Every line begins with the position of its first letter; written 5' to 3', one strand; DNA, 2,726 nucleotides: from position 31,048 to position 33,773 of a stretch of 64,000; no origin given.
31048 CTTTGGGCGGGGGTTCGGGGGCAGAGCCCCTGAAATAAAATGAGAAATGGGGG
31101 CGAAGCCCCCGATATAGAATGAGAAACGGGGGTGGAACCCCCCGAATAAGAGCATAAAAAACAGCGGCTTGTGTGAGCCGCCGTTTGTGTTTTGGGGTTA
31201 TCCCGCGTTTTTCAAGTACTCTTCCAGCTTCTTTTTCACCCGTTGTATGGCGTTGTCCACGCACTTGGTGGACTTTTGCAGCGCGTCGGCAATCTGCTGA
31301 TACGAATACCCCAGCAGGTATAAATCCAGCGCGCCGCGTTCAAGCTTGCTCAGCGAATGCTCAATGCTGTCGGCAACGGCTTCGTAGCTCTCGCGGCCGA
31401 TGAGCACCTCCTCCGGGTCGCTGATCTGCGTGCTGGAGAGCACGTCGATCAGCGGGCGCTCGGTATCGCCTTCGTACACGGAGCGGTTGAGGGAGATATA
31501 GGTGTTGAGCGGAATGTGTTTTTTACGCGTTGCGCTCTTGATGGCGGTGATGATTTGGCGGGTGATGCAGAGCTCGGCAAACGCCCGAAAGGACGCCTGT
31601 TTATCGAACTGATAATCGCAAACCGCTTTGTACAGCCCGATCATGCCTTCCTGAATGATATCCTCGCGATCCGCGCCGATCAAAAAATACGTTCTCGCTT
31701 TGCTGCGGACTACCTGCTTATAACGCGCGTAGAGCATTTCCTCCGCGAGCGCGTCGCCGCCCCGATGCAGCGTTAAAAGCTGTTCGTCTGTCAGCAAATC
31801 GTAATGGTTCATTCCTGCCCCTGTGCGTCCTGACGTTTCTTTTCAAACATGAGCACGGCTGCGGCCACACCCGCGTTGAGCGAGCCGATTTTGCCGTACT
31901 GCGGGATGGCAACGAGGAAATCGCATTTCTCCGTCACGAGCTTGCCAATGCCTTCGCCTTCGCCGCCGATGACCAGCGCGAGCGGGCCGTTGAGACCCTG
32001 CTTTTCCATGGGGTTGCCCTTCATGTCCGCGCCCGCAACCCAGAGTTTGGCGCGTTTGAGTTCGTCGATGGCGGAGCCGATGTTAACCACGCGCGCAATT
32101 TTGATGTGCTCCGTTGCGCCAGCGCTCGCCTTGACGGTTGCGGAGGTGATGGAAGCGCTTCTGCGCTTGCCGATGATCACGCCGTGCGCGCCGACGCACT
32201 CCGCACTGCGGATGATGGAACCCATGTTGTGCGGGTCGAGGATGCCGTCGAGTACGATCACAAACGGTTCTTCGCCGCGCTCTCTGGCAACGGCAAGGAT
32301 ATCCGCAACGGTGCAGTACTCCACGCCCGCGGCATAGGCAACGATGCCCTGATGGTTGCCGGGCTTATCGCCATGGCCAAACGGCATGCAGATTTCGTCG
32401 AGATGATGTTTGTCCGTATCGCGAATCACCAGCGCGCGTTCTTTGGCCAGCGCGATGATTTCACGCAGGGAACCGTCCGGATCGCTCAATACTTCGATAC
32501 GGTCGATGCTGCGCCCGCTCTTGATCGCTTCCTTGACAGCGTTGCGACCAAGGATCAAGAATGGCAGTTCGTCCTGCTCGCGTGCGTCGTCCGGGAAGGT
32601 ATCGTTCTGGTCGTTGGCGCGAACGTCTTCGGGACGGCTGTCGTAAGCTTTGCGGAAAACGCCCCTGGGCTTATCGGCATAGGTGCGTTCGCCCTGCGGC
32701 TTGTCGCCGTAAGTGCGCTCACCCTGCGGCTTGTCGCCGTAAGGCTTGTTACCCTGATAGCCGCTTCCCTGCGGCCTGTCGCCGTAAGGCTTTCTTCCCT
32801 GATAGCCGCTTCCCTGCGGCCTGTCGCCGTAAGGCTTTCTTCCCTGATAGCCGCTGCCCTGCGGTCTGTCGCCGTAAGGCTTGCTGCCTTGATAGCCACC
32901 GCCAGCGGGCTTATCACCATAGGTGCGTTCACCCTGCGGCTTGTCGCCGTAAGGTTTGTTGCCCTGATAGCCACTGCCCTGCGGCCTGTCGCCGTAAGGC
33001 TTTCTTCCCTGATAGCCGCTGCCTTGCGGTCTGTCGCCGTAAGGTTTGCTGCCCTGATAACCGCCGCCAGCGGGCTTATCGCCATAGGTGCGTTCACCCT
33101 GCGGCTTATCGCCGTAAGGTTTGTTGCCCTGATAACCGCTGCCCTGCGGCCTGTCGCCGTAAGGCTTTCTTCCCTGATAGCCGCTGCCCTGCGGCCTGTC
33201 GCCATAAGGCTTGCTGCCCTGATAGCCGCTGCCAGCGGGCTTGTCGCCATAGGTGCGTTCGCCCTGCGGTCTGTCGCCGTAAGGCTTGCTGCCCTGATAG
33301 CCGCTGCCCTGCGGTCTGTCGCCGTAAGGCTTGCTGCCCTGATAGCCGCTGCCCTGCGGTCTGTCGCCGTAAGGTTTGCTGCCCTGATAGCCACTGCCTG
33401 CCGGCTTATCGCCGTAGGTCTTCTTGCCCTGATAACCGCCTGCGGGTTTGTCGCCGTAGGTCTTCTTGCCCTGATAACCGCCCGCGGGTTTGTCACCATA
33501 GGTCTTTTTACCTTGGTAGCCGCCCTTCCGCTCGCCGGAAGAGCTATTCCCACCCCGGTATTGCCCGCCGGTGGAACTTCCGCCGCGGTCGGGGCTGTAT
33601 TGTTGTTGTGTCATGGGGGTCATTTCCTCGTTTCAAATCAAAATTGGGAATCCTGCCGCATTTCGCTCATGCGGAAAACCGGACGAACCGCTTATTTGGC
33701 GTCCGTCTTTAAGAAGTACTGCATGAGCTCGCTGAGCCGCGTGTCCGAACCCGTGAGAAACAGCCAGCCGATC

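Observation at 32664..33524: RlmB carries a 287-aa hierarchical G/Y/Q/S/R prion-like repeat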

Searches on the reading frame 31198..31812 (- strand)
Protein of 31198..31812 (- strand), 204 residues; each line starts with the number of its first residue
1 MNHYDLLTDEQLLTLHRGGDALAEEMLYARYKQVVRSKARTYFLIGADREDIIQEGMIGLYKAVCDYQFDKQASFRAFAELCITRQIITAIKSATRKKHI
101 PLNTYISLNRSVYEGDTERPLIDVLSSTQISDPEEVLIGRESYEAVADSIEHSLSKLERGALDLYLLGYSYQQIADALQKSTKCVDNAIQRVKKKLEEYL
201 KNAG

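Call 4: search_protein_families(library=pfam, proteins=[window:31198-31812:-], max_evalue=0.01)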
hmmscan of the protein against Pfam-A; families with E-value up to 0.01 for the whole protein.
window:31198-31812:- (204 aa): 7 families
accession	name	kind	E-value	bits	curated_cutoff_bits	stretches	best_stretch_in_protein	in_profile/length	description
PF04542.20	Sigma70_r2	-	2.2e-14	53.4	24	1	27-96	1-70/71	Sigma-70 region 2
PF08281.18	Sigma70_r4_2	-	4.7e-07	29.8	25.7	1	153-196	10-54/54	Sigma-70, region 4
PF00196.25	GerE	-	0.0003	20.8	23.5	1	153-197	2-46/57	Bacterial regulatory proteins, luxR family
PF13384.12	HTH_23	-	0.00044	20.4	24.6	1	161-193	10-42/50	Homeodomain-like domain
PF06056.18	Terminase_5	-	0.0035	17.7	20.3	0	160-194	5-39/58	Putative ATPase subunit of terminase (gpP-like)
PF04297.20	UPF0122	-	0.0061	17.2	22.7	0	164-200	28-65/101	Putative helix-turn-helix protein, YlxM / p13 like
PF07638.17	Sigma70_ECF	-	0.0078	16.6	21.1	0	11-200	6-183/185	ECF sigma factor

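Call 5: search_protein_families(library=ncbifam, proteins=[window:31198-31812:-], max_evalue=0.01)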
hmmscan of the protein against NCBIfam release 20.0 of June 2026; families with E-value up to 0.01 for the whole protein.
window:31198-31812:- (204 aa): 80 families (the best 25 are shown)
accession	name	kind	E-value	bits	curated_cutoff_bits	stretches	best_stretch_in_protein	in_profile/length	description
NF006148.0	PRK08295.1-5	equivalog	1.5e-87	292.5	208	1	2-202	13-213/218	RNA polymerase sporulation sigma factor SigH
TIGR02859.1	spore_sigH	equivalog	1.3e-83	279.4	294.8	1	4-200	1-197/198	RNA polymerase sporulation sigma factor SigH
NF006145.0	PRK08295.1-2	equivalog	4e-81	271.5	212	1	7-202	17-212/213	RNA polymerase sporulation sigma factor SigH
NF006147.0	PRK08295.1-4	equivalog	1.6e-77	259.6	212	1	7-200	7-200/201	RNA polymerase factor sigma-70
NF006146.0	PRK08295.1-3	equivalog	1.7e-74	250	414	1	7-201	16-210/218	RNA polymerase factor sigma-70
TIGR02937.1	sigma70-ECF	superfamily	9.2e-23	80.7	42.9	1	23-200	2-165/165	sigma-70 family RNA polymerase sigma factor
NF004471.0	PRK05803.1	subfamily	4.1e-12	45.8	252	1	10-163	38-186/235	RNA polymerase sporulation sigma factor SigK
TIGR02846.1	spore_sigmaK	equivalog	3e-11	43.3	298.65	1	11-136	37-159/227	RNA polymerase sporulation sigma factor SigK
NF004566.0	PRK05901.2-4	equivalog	8.1e-11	41.7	531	1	23-122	193-289/448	RNA polymerase sigma factor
NF010500.0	PRK13919.1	subfamily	1.6e-10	41.5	226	1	5-84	6-83/186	putative RNA polymerase sigma E protein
TIGR02985.1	Sig70_bacteroi1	subfamily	3.6e-10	40.3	126.4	1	25-199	4-161/162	RNA polymerase sigma-70 factor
NF006089.0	PRK08241.1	subfamily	5.4e-10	38.9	240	1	44-198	42-202/343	RNA polymerase subunit sigma-70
TIGR02393.1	RpoD_Cterm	equivalog_domain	6.2e-10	39.1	354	1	25-110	3-88/238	RNA polymerase sigma factor RpoD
TIGR02984.1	Sig-70_plancto1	subfamily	1.1e-09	38.2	183.75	1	17-200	2-188/189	RNA polymerase sigma-70 factor, Planctomycetaceae-specific subfamily 1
TIGR02941.1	Sigma_B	equivalog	2e-09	37.3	315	1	23-101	30-108/255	RNA polymerase sigma factor SigB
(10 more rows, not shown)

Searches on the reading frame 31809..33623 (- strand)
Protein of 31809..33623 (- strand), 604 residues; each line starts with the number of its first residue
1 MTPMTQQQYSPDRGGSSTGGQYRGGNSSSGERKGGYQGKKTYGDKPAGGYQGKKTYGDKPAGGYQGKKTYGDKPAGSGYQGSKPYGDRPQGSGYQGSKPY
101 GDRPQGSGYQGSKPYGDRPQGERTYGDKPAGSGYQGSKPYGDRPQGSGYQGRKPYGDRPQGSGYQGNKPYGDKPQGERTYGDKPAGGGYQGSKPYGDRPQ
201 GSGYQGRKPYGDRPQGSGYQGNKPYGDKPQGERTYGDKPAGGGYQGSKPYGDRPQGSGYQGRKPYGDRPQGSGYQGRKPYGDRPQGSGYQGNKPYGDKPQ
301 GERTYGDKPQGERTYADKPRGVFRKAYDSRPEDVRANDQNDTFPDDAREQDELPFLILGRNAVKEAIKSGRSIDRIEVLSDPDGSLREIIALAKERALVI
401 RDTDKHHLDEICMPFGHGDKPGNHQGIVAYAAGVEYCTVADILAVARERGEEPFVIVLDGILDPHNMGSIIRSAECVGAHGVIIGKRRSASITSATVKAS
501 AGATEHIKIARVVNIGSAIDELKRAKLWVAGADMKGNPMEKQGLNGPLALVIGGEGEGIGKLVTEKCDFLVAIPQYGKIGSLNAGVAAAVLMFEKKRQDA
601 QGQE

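Call 4: search_protein_families(library=pfam, proteins=[window:31809-33623:-], max_evalue=0.01)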
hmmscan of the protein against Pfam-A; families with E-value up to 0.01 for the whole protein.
window:31809-33623:- (604 aa): 2 families
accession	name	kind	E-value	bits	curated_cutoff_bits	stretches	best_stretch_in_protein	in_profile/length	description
PF00588.24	SpoU_methylase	-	8.6e-38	130.1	29.7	1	454-593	2-142/142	SpoU rRNA Methylase family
PF08032.17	SpoU_sub_bind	-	6.2e-10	39.7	22.8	1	356-436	1-75/76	RNA 2'-O ribose methyltransferase substrate binding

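Call 5: search_protein_families(library=ncbifam, proteins=[window:31809-33623:-], max_evalue=0.01)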
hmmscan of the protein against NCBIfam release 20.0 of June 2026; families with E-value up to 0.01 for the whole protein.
window:31809-33623:- (604 aa): 9 families
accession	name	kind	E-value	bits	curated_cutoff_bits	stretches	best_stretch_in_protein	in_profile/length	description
TIGR00186.1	rRNA_methyl_3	equivalog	2.3e-61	207.3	160.15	1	357-598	5-239/240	23S rRNA (guanosine(2251)-2'-O)-methyltransferase RlmB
NF008386.0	PRK11181.1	equivalog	1.2e-43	149.1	366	1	381-599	31-242/244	23S rRNA (guanosine(2251)-2'-O)-methyltransferase RlmB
NF008117.0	PRK10864.1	equivalog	2.5e-20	73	267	1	440-600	183-343/344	tRNA/rRNA methyltransferase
NF008295.0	PRK11081.1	equivalog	2e-17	63.5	227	1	453-600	19-166/230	tRNA (guanosine(18)-2'-O)-methyltransferase TrmH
NF000477.1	NshR_TsnR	equivalog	8.9e-09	35.1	425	1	446-598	112-263/266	NshR/TsnR family 23S rRNA methyltransferase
TIGR00050.1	rRNA_methyl_1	subfamily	2e-07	31.1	167.15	1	460-596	11-154/233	TrmJ/YjtD family RNA methyltransferase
NF000035.1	nosihep_NshR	exception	1.3e-05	24.9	500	1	443-596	108-261/274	NshR family nosiheptide/thiostrepton resistance 23S rRNA methyltransferase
TIGR00185.1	tRNA_yibK_trmL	equivalog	7.8e-05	22.6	190.6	1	464-600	12-149/154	tRNA (uridine(34)/cytosine(34)/5-carboxymethylaminomethyluridine(34)-2'-O)-methyltransferase TrmL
NF011694.0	PRK15114.1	equivalog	0.00015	21.3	280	1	466-595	17-156/246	tRNA (cytosine(32)/uridine(32)-2'-O)-methyltransferase TrmJ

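Call 7: find_homologous_proteins(query=window:31812-33623:-, region=335-604)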
Query window:31812-33623:-, residues 335-604 (270 aa): 2081 proteins with E <= 0.001 among 8000 candidates; the best 120 are listed.
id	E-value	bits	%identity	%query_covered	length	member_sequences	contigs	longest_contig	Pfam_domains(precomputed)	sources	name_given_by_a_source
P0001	1.0e-171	587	100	100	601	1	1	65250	PF08032.18,PF00588.25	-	-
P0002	4.4e-163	559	95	99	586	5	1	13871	PF08032.18,PF00588.25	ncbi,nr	ncbi:MAG TPA: 23S rRNA (guanosine(2251)-2'-O)-methyltransferase RlmB [Candidatus Cryosericum sp.]|nr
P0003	3.0e-162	556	94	99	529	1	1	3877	PF08032.18,PF00588.25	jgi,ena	-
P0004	4.7e-161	553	94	99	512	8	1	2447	PF08032.18,PF00588.25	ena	-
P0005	8.7e-146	503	90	94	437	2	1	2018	PF08032.18,PF00588.25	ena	-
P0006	1.6e-142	492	87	94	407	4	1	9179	PF08032.18,PF00588.25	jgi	-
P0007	1.3e-141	489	86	94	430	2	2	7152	PF08032.18,PF00588.25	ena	-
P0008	1.3e-141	489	84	99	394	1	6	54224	PF08032.18,PF00588.25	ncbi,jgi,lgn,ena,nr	ncbi:MAG TPA: 23S rRNA (guanosine(2251)-2'-O)-methyltransferase RlmB [Eubacteriales bacterium]|nr:23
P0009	2.4e-141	488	83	99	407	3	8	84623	PF08032.18,PF00588.25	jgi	jgi:23S rRNA (guanosine2251-2'-O)-methyltransferase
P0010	3.0e-141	488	86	94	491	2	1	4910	PF08032.18,PF00588.25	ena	-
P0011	3.9e-141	487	86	94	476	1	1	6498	PF08032.18,PF00588.25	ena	-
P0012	4.1e-141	487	86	94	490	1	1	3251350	PF08032.18,PF00588.25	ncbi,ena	-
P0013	4.6e-141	487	86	94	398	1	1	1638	PF08032.18,PF00588.25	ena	-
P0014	4.9e-141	487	86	94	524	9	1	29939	PF08032.18,PF00588.25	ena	-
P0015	5.7e-141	487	86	94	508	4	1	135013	PF08032.18,PF00588.25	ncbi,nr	ncbi:MAG: 23S rRNA (guanosine(2251)-2'-O)-methyltransferase RlmB [Christensenella sp.]|nr:23S rRNA (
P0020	2.2e-140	485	86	94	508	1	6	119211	PF08032.18,PF00588.25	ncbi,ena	-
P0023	3.0e-140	484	82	98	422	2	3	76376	PF08032.18,PF00588.25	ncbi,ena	-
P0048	2.2e-138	478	83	94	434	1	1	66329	PF08032.18,PF00588.25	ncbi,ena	-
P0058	3.0e-137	475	83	95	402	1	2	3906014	PF08032.18,PF00588.25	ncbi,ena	-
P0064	7.3e-136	470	80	96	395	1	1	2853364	PF08032.18,PF00588.25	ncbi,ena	-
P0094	3.3e-119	415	73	96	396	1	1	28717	PF08032.18,PF00588.25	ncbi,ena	-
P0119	8.8e-118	411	74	93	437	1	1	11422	PF08032.18,PF00588.25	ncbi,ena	-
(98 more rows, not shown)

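Call 27: search_solved_structures(query=window:31812-33614:-, max_evalue=0.001, show_alignments=1)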
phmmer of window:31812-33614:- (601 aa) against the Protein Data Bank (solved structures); distinct sequences matched with E-value up to 0.001: 19.
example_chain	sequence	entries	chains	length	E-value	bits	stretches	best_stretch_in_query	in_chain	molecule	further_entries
1gz0_A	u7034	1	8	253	1.1e-35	126.8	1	379-595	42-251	HYPOTHETICAL TRNA/RRNA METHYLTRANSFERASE YJFH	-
7qiu_A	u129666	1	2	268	8.1e-21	77.6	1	450-591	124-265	rRNA methylase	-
1x7o_A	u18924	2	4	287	1.4e-15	60.3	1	449-599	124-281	rRNA methyltransferase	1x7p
7edc_A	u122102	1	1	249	1.1e-13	54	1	434-596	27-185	tRNA (guanosine(18)-2'-O)-methyltransferase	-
5kzk_A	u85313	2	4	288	1.9e-13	53.3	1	447-594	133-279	Probable RNA methyltransferase, TrmH family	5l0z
4x3l_A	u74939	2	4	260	8.3e-12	47.9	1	446-599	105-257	RNA 2'-O ribose methyltransferase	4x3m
9h1k_A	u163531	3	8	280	2.7e-11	46.2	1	446-599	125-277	23S rRNA methyltransferase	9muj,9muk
2i6d_A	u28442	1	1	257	3.8e-11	45.7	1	447-595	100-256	RNA methyltransferase, TrmH family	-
1ipa_A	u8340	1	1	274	3.3e-10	42.6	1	449-595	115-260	RNA 2'-O-RIBOSE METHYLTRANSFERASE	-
1zjr_A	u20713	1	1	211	2.1e-09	39.9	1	444-596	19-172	tRNA (Guanosine-2'-O-)-methyltransferase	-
1v2x_A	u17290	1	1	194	1.2e-08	37.4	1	444-596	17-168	tRNA (Gm18) methyltransferase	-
2ha8_A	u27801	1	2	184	1.5e-07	33.8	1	452-596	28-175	TAR (HIV-1) RNA loop binding protein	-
9hcc_x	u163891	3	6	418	1.6e-06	30.4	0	520-595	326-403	rRNA methyltransferase 3, mitochondrial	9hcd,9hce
3nk6_A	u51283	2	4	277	1.5e-05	27.2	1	441-594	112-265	23S rRNA methyltransferase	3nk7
3gyq_A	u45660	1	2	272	1.8e-05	26.9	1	444-592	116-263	rRNA (adenosine-2'-O-)-methyltransferase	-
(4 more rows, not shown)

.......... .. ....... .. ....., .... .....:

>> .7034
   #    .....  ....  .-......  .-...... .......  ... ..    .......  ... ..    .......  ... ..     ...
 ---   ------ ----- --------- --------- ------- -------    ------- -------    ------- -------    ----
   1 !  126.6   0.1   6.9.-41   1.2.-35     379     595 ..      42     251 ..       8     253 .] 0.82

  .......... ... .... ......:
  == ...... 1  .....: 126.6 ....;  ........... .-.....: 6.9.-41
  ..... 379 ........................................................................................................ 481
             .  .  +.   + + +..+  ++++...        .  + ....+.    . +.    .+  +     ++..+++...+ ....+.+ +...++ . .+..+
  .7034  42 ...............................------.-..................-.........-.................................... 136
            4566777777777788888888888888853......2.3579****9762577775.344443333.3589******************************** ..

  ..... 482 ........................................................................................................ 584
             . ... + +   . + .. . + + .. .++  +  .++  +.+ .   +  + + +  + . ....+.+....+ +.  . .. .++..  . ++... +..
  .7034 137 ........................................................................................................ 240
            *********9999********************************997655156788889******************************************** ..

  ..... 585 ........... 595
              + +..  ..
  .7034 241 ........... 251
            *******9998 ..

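Call 32: predict_structure(protein=window:31812-33614:-)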
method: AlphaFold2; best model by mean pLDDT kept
length: 601 residues; sequences in the alignment: 1
mean_pLDDT: 35.3   pTM: 0.21
mean pLDDT of the five models: 35.3, 32.4, 31.0, 28.3, 27.7
residues with pLDDT >= 90: 0; 70-90: 0; 50-70: 14; < 50: 587
segments of 3 or more residues with pLDDT < 50: 1-7, 9-70, 72-85, 87-135, 137-140, 142-150, 152-170, 172-180, 182-190, 192-225, 227-245, 247-275, 277-290, 292-295, 297-601
pLDDT, mean of each block of 10 residues (from residue 1): 37 33 41 37 38 37 35 38 39 38 36 39 34 36 38 39 38 41 43 38 36 36 39 35 39 37 38 38 38 44 36 32 30 30 33 32 37 36 37 33 30 27 32 35 39 34 29 32 33 31 29 34 31 34 29 31 34 31 32 34 34
secondary structure, 60 per line:
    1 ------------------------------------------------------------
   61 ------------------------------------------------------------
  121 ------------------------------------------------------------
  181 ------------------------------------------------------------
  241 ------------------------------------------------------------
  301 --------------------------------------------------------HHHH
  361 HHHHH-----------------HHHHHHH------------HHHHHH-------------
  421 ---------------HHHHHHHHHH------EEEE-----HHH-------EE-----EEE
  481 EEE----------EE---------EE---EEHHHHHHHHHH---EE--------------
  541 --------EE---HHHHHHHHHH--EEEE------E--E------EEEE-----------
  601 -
elements in order: H357-365 H383-389 H402-407 H436-445 E452-455 E478-483 H512-521 H554-563 E566-569 E586-589

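Call 45: predict_structure(alignment_id=A1)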
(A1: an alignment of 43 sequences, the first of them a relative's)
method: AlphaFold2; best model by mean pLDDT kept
length: 601 residues; sequences in the alignment: 43
mean_pLDDT: 46.2   pTM: 0.34
mean pLDDT of the five models: 46.2, 46.2, 46.1, 43.9, 40.6
residues with pLDDT >= 90: 0; 70-90: 68; 50-70: 133; < 50: 400
segments of 3 or more residues with pLDDT < 50: 1-95, 97-265, 267-275, 277-324, 334-357, 367-370, 410-430, 498-501, 531-538, 569-577
pLDDT, mean of each block of 10 residues (from residue 1): 34 32 33 34 34 34 33 33 32 39 38 38 34 33 34 35 32 33 37 35 37 34 36 33 34 34 37 40 36 34 35 36 48 44 36 46 53 57 63 59 56 46 47 78 82 75 69 79 58 51 71 85 73 45 64 56 62 42 56 58 46
secondary structure, 60 per line:
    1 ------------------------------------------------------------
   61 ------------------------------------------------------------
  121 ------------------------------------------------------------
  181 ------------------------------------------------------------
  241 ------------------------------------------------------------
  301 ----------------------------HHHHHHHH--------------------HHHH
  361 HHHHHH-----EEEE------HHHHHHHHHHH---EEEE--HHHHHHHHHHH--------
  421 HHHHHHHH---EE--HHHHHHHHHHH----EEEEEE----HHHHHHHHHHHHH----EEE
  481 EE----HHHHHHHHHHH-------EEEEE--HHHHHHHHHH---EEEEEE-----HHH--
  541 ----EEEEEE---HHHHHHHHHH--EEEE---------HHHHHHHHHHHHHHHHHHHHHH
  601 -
elements in order: H329-336 H357-366 E372-375 H382-392 E396-399 H402-412 H421-428 H436-446 E451-456 H461-473 E478-482 H487-497 E505-509 H512-521 E525-530 E545-550 H554-563 E566-569 H579-600

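Call 63: list_cluster_members(proteins=[P0012, P0058, P0064, P0020, P0023, P0048, P0094, P0119])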
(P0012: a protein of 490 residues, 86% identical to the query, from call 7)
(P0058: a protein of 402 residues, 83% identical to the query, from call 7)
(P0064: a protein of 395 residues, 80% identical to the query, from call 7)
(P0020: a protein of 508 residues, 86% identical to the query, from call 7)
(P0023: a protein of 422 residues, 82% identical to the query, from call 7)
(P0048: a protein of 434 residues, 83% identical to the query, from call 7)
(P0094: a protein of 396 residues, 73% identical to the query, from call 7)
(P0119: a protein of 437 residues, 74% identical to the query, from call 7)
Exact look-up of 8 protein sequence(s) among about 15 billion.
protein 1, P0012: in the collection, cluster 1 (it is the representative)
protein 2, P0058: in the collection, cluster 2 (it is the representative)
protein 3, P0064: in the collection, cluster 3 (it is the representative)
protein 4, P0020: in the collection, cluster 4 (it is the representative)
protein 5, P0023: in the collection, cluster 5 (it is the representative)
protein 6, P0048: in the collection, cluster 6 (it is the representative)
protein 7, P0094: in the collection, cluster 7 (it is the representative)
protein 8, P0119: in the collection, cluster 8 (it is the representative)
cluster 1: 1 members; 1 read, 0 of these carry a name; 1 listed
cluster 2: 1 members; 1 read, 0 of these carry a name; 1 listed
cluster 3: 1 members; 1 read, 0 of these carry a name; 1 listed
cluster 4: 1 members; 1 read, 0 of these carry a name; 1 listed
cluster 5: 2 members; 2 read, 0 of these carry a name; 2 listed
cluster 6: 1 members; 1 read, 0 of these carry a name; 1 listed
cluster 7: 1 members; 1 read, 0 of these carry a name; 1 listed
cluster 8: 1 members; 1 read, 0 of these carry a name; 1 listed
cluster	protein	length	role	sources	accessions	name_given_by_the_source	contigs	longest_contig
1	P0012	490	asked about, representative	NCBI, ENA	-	-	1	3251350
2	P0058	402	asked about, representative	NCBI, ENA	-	-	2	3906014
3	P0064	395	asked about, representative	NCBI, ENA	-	-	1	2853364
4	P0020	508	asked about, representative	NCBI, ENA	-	-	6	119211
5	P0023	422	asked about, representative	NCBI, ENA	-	-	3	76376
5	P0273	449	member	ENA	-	-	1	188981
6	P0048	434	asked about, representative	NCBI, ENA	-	-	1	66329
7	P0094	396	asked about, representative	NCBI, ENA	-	-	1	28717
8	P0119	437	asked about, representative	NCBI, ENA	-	-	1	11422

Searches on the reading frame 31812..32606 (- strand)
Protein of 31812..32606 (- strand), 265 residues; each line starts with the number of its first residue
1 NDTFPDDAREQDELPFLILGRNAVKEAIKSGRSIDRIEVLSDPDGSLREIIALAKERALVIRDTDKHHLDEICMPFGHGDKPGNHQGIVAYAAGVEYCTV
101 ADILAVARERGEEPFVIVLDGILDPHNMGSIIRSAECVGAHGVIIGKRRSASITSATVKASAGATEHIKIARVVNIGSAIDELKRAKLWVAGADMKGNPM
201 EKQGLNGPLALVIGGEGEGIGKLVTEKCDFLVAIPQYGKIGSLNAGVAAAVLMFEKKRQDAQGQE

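Call 64: find_related_loci(query=window:31812-32606:-, collection=genome_contigs, flank=2500)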
Query window:31812-32606:- (265 aa) in genome_contigs; peptide patterns used: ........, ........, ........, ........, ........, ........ (x = any residue, [..] = any of these).
257 stretches matched a pattern; 81 encode a relative of the query (tblastn E <= 1e-3); the best 80 are kept; 80 distinct loci.
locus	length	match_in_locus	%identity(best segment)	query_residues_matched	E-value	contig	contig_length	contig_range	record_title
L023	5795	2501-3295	95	1-265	3e-170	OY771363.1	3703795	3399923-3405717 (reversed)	MAG: Christensenellaceae bacterium isolate 38ba8450-c70d-4108-8ba4-09623ba0e347 genome assembly, chromosome: 1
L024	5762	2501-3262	87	9-262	5e-150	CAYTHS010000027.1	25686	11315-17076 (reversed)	MAG TPA_asm: uncultured Oscillospiraceae bacterium isolate SRP241341_co1_196 genome assembly, contig: NODE_2210_length_2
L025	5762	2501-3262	87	9-262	8e-150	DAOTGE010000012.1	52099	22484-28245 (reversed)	MAG TPA_asm: Eubacteriales bacterium isolate AMR_MDS_3085 NODE_649_length_52099_cov_11.540908, whole genome shotgun sequ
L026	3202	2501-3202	94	1-234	3e-153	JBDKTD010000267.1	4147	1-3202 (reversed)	MAG: Clostridiaceae bacterium isolate 6_bin.143_R2 c_000000384526, whole genome shotgun sequence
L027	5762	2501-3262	86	7-260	4e-149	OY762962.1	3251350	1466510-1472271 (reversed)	MAG: Christensenellaceae bacterium isolate 71fbd196-4d72-4d9d-b023-dc0a1f92e7b0 genome assembly, chromosome: 1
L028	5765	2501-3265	85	6-260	8e-149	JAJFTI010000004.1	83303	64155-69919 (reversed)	MAG: Eubacteriales bacterium isolate bin.182 k141_1494114, whole genome shotgun sequence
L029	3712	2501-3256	87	9-260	1e-150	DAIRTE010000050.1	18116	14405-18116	MAG TPA_asm: Clostridia bacterium isolate CTOTU7604 NODE_5046_length_18116_cov_9.958086, whole genome shotgun sequence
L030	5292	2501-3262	85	7-260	9e-149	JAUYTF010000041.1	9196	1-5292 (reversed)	MAG: Eubacteriales bacterium isolate C8_concoct.bin.70 C8_k141_217833, whole genome shotgun sequence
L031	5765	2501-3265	84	6-260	2e-148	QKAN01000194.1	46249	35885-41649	MAG: Clostridia bacterium isolate SZUA-373 scaffold_1310, whole genome shotgun sequence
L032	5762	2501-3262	86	7-260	2e-148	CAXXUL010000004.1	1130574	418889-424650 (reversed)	MAG: Christensenellaceae bacterium isolate 01a02c0c-5802-4c47-8e2d-6646ecf7da28 genome assembly, contig: contig_4, whole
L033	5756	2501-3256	86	9-260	6e-148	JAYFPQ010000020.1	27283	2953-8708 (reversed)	MAG: Christensenella sp. isolate CA_127_R1 c_CA_000000052589, whole genome shotgun sequence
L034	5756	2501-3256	85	9-260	2e-147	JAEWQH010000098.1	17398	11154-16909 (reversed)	MAG: Bacillota bacterium isolate OH_SBrB_17 k127_1035346, whole genome shotgun sequence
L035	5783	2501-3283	83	2-262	2e-147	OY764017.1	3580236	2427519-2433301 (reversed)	MAG: Christensenellaceae bacterium isolate da863df8-3121-48c8-a9fd-195775925dd7 genome assembly, chromosome: 1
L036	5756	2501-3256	86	9-260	2e-147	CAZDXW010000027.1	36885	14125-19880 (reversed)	MAG TPA_asm: uncultured Christensenella sp. isolate binchicken_co152_37 genome assembly, contig: NODE_1325_length_36885_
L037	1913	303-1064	85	7-260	1e-158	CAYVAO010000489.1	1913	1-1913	MAG TPA_asm: uncultured Christensenella sp. isolate SRP167436_co1_26 genome assembly, contig: NODE_102974_length_1913_co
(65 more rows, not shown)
